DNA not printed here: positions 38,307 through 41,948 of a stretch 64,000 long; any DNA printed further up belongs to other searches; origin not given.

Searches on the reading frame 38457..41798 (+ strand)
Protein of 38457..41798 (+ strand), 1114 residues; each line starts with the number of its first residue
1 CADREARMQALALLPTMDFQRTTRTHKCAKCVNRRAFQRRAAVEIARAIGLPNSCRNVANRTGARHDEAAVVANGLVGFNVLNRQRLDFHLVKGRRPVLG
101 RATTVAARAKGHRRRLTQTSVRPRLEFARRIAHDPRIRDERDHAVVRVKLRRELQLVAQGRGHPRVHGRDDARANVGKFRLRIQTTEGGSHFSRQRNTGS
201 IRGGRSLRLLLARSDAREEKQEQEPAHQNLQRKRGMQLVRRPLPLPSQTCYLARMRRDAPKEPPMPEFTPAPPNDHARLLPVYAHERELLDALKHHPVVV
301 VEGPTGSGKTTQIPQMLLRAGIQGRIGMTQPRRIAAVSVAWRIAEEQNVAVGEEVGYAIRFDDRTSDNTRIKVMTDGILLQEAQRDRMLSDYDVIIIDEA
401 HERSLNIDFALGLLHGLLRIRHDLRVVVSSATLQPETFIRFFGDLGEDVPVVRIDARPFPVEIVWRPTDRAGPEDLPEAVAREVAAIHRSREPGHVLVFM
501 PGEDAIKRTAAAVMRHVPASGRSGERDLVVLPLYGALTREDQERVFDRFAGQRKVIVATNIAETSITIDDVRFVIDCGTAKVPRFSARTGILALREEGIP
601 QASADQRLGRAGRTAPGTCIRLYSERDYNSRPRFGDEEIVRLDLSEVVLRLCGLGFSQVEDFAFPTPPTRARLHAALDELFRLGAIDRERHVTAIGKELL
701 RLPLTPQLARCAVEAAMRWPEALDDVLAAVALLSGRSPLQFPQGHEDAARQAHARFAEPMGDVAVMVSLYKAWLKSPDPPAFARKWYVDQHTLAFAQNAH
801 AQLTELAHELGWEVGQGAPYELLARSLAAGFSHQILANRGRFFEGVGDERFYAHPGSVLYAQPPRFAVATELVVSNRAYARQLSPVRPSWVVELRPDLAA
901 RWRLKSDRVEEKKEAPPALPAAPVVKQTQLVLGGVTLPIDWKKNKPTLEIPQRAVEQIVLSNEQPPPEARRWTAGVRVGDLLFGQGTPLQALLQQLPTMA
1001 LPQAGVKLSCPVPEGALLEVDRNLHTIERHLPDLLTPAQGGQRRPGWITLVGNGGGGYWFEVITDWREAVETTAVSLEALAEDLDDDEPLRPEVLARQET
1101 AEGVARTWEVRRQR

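Call 56: search_protein_families(library=pfam, proteins=[window:38457-41798:+], max_evalue=0.0001)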
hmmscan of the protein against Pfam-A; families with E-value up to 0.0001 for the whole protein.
window:38457-41798:+ (1114 aa): 4 families
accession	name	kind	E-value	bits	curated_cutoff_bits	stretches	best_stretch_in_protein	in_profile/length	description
PF00271.37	Helicase_C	-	8.5e-15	55.4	23.5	1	489-614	11-109/110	Helicase conserved C-terminal domain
PF07717.22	OB_NTP_bind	-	7e-11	42.6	29.5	1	825-896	3-81/83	Oligonucleotide/oligosaccharide-binding (OB)-fold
PF00270.35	DEAD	-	1.4e-08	35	26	1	290-434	8-161/167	DEAD/DEAH box helicase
PF13245.12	AAA_19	-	7.3e-05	23.4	25.1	0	293-415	8-112/134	AAA domain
